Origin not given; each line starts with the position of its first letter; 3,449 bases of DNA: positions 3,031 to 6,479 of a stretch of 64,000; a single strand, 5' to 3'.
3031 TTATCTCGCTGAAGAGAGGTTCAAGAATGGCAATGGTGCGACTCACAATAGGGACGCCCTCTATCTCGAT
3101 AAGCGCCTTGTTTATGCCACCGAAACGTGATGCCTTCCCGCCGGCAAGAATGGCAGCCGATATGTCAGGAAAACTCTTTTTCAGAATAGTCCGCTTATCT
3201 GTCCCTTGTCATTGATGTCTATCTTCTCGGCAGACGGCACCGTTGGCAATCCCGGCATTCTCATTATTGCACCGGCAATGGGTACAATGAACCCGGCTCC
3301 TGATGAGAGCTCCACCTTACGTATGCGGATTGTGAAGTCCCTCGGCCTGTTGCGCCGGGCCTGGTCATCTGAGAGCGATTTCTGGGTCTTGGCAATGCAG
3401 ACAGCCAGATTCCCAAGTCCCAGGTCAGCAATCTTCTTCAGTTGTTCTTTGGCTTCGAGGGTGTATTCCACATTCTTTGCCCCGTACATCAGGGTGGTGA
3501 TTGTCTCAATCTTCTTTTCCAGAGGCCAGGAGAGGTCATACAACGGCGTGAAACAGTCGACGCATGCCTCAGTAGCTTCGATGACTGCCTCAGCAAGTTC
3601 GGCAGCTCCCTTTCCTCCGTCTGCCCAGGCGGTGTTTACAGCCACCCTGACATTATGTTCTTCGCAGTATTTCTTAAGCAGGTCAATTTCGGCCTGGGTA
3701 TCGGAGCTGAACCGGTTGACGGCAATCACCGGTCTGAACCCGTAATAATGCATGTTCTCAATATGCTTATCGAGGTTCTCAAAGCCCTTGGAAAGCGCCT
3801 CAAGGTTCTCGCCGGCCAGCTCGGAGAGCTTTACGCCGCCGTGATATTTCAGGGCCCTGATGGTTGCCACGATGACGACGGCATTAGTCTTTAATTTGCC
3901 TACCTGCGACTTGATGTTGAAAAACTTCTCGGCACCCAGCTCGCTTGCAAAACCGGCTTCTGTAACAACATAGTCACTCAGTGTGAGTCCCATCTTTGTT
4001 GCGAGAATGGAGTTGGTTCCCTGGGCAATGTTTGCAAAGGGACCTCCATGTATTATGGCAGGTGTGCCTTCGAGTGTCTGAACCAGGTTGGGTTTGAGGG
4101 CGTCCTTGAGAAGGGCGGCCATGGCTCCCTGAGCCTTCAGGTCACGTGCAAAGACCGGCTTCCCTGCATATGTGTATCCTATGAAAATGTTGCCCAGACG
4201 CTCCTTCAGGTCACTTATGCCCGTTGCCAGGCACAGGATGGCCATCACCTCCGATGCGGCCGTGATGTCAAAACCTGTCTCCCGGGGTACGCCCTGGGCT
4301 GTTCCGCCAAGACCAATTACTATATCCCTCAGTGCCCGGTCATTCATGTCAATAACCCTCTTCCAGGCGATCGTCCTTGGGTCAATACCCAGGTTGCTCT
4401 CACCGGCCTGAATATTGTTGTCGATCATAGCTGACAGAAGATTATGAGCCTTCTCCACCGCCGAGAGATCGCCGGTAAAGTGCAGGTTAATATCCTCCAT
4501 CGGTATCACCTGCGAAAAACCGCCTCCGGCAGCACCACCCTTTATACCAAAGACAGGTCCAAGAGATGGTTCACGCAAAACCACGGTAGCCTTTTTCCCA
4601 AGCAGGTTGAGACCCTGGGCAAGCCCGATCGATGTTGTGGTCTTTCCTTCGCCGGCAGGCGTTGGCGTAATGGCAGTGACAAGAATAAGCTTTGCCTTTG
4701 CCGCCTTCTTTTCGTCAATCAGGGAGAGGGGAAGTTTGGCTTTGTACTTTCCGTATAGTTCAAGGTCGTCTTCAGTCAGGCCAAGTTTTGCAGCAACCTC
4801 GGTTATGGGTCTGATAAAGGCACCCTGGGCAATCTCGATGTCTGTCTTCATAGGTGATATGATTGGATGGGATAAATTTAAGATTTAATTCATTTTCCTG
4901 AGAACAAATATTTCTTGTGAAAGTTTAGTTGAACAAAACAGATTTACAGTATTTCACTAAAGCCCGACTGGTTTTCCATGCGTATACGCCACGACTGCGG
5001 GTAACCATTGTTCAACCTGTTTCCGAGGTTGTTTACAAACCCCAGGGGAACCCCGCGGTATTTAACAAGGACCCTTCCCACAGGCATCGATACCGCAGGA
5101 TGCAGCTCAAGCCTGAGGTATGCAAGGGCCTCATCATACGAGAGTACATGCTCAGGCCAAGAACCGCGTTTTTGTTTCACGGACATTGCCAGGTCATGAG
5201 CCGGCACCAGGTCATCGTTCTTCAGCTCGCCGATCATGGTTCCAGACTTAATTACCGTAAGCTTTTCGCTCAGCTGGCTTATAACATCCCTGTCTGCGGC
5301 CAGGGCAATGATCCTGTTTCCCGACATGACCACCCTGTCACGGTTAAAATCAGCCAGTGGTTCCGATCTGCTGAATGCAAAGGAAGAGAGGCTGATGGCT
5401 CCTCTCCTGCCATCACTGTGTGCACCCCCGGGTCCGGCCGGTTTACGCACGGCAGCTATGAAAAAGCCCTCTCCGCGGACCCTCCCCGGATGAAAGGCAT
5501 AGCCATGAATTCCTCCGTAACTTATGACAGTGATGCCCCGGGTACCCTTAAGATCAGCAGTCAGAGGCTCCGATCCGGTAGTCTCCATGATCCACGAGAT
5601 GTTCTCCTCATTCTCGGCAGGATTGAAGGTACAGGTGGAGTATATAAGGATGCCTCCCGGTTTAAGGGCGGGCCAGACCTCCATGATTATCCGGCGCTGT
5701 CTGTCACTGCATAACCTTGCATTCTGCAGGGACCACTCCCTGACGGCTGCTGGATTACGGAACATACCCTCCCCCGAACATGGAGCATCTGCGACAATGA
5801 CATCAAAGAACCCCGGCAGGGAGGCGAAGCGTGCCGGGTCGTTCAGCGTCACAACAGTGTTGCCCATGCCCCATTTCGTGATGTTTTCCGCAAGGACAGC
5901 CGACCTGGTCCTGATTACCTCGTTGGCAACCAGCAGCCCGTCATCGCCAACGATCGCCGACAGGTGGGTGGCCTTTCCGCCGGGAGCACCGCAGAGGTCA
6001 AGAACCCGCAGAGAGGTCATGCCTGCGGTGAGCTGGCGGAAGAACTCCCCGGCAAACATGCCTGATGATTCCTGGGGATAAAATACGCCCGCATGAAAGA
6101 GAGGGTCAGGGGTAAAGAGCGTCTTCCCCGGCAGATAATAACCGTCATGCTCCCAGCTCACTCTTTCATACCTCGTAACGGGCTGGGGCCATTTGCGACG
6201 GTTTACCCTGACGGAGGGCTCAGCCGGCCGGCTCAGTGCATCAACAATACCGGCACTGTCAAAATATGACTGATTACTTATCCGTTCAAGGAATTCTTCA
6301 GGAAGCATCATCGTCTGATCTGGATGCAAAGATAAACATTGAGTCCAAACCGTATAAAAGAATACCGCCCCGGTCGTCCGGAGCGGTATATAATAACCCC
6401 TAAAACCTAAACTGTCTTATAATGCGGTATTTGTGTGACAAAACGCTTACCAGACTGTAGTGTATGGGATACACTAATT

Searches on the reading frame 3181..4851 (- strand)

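Call 32: search_protein_families(library=pfam, proteins=[window:3181-4851:-], max_evalue=0.001)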
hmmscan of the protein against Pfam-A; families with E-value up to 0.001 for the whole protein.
window:3181-4851:- (556 aa): 1 family
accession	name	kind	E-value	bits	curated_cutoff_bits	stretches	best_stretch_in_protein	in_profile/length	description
PF01268.25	FTHFS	-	4.9e-260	864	27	1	2-556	1-556/556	Formate--tetrahydrofolate ligase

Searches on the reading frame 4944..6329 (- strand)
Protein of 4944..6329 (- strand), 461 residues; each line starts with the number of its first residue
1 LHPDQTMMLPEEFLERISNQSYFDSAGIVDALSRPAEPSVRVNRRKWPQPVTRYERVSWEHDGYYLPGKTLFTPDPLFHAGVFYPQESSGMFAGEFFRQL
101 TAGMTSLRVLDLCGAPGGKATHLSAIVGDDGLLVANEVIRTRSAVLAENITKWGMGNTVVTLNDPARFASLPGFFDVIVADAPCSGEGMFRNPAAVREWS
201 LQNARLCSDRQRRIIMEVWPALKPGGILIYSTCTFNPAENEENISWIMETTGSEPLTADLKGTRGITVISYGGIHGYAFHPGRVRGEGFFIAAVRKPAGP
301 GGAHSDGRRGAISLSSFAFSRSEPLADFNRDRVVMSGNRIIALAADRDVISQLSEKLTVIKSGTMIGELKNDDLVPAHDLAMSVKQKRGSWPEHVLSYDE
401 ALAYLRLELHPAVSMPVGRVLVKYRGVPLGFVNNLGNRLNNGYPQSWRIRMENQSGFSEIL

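Call 32: search_protein_families(library=pfam, proteins=[window:4944-6329:-], max_evalue=0.001)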
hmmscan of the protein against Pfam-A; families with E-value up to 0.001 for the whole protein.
window:4944-6329:- (461 aa): 4 families
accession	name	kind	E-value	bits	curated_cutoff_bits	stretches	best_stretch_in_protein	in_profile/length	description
PF01189.24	Methyltr_RsmB-F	-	3.1e-36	125.3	27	1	108-294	11-198/199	16S rRNA methyltransferase RsmB/F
PF17125.10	Methyltr_RsmF_N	-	1.1e-12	48.6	34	1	9-87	1-85/86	N-terminal domain of 16S rRNA methyltransferase RsmF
PF13636.12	Methyltranf_PUA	-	3.1e-12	46.8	27.6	1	401-449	1-49/49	RNA-binding PUA-like domain of methyltransferase RsmF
PF17126.11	RsmF_methylt_CI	-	0.0001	22.7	27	1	327-383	9-60/61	RsmF rRNA methyltransferase first C-terminal domain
